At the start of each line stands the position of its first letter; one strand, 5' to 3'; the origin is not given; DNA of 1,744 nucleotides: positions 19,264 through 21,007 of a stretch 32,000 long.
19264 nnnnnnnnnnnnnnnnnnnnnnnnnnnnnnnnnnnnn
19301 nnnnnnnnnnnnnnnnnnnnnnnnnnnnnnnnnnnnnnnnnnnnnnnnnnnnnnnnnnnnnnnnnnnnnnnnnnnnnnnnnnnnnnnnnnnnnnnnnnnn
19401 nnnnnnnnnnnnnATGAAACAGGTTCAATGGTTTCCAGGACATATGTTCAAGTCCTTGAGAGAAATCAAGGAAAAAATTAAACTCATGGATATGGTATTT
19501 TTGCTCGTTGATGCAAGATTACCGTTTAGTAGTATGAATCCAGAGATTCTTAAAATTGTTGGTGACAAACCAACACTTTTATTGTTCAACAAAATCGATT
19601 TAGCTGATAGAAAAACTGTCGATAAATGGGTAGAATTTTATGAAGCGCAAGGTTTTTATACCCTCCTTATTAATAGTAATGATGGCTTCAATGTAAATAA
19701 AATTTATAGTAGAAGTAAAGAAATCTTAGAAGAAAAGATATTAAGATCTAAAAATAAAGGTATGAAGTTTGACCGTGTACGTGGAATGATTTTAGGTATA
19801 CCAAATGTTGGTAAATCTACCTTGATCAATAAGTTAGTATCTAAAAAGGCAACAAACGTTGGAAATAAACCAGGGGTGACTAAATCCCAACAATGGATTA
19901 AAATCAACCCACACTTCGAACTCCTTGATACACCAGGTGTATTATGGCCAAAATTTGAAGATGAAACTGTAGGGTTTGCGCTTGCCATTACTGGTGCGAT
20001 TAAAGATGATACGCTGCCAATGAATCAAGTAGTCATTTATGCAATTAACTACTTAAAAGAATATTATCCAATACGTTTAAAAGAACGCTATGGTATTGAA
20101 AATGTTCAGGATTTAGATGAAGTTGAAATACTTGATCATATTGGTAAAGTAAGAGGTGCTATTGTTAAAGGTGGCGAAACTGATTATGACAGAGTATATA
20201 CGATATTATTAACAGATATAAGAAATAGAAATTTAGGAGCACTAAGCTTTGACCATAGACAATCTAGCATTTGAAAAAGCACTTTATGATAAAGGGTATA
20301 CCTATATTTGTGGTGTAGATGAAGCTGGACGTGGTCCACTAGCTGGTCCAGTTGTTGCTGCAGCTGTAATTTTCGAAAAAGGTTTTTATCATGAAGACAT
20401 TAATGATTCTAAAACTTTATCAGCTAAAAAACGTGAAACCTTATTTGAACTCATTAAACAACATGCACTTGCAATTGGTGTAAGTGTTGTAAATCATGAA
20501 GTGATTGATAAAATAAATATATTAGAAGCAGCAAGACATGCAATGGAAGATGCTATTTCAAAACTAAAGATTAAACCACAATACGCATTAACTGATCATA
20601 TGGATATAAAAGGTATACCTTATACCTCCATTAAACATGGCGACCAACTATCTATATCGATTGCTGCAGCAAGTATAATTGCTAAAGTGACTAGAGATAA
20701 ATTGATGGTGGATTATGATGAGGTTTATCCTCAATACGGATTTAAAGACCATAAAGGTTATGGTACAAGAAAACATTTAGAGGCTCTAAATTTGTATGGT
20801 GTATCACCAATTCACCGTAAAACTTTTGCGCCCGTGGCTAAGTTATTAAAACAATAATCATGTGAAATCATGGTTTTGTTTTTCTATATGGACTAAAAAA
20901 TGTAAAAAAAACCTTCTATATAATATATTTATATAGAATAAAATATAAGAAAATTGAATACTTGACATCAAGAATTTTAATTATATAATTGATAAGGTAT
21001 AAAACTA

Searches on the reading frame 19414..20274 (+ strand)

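Call 66: search_protein_families(library=pfam, proteins=[window:19414-20274:+], max_evalue=0.00001)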
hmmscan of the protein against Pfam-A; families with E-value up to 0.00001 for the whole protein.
window:19414-20274:+ (286 aa): 3 families
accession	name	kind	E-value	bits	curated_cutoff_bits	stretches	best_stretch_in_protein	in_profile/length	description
PF01926.29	MMR_HSR1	-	3.3e-19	69.5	21.9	1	125-183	3-62/113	50S ribosome-binding GTPase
PF02421.24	FeoB_N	-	1.9e-09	37.7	27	1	125-177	4-60/156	Ferrous iron transport protein B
PF03193.22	RsgA_GTPase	-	7.2e-08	32.9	30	0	126-176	111-168/174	RsgA GTPase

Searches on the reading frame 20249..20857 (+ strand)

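Call 66: search_protein_families(library=pfam, proteins=[window:20249-20857:+], max_evalue=0.00001)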
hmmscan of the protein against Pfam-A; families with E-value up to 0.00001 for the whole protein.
window:20249-20857:+ (202 aa): 1 family
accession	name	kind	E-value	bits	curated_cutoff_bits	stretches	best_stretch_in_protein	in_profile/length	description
PF01351.25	RNase_HII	-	7e-38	131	25.8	1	21-195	1-198/199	Ribonuclease HII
